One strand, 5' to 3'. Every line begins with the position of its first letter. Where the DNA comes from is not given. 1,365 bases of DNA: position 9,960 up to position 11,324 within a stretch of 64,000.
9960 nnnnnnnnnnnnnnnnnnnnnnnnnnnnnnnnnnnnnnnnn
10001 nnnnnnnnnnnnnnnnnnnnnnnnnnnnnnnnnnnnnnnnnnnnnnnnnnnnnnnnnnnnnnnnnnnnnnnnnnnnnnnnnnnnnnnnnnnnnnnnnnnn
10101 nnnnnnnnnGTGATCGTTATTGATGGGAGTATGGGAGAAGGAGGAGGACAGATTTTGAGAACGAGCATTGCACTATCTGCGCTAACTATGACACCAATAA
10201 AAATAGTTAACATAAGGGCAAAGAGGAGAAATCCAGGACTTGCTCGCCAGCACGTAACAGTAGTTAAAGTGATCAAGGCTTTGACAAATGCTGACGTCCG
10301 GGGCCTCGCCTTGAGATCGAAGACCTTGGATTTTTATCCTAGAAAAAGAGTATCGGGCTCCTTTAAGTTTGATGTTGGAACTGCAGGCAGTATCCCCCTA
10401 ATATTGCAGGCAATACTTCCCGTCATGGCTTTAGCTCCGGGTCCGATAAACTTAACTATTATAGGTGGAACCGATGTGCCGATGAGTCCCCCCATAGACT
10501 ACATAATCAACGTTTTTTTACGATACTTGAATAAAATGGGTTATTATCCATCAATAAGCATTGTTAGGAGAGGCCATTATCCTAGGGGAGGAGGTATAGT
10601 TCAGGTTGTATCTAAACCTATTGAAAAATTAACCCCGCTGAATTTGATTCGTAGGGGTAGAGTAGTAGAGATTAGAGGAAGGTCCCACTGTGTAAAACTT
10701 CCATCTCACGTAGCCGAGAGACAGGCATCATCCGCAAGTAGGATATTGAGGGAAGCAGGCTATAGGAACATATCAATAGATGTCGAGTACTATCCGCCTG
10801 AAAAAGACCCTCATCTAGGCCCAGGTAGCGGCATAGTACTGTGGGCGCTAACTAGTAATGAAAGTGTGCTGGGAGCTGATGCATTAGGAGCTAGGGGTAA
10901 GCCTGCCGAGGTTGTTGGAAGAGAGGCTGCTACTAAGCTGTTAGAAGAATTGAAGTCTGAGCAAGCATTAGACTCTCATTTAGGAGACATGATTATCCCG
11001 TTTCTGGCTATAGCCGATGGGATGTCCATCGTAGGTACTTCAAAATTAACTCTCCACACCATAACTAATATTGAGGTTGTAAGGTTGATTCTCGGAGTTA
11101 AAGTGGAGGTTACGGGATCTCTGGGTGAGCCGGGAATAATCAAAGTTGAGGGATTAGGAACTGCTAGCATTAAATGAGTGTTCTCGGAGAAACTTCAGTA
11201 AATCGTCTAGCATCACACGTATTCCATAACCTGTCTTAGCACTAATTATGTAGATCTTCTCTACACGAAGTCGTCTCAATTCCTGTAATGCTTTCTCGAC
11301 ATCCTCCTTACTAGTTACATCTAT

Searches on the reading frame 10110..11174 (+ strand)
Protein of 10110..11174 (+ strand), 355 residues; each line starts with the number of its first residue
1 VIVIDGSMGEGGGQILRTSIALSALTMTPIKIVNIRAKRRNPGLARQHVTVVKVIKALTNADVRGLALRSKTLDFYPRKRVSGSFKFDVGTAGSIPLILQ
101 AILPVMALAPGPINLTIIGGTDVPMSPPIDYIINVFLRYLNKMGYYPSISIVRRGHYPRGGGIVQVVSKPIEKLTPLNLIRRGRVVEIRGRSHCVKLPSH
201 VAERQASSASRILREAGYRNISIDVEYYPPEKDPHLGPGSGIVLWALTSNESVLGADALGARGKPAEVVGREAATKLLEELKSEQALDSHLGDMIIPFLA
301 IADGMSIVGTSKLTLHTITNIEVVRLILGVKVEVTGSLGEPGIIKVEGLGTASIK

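Call 4: search_protein_families(library=pfam, proteins=[window:10110-11174:+])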
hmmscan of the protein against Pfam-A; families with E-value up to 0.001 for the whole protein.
window:10110-11174:+ (355 aa): 2 families
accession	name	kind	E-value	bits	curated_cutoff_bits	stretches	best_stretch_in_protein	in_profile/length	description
PF01137.26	RTC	-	2.2e-78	262.9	27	1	8-334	1-221/221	RNA 3'-terminal phosphate cyclase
PF05189.18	RTC_insert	-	2.6e-31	108.5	23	1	181-282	2-102/102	RNA 3'-terminal phosphate cyclase (RTC), insert domain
